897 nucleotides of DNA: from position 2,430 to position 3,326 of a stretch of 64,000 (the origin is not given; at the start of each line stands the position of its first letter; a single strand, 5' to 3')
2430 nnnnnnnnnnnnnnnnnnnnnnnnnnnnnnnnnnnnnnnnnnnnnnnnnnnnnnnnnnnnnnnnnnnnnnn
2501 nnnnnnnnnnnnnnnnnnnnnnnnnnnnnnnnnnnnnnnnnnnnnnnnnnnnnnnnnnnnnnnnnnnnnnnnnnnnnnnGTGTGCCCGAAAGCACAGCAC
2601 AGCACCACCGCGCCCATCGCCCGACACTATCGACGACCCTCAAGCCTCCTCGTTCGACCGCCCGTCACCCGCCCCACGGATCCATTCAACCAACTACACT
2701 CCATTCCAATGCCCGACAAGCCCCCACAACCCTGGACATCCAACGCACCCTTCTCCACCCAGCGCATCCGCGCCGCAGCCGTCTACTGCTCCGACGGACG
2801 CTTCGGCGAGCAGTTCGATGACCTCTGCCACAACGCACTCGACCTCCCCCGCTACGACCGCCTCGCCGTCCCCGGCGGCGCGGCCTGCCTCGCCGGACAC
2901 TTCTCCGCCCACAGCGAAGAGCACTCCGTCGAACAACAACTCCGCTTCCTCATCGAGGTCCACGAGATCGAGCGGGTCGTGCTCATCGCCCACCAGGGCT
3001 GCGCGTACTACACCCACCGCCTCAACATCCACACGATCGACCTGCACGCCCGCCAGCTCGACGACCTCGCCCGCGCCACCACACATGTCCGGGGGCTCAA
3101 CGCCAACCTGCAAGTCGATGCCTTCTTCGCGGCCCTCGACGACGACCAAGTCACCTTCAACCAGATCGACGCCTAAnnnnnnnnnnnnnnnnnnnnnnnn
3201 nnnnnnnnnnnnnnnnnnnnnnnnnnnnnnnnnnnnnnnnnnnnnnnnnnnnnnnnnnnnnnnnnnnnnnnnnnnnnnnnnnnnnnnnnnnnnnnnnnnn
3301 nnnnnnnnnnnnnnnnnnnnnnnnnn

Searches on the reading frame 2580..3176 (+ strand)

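Call 17: search_protein_families(library=pfam, proteins=[window:2580-3176:+], max_evalue=0.001)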
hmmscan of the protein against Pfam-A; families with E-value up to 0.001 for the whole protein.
window:2580-3176:+ (198 aa): 1 family
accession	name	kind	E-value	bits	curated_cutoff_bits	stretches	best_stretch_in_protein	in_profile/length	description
PF20393.3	Pro_CA_2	-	7.2e-09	36.3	30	1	65-184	6-115/125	Putative carbonic anhydrase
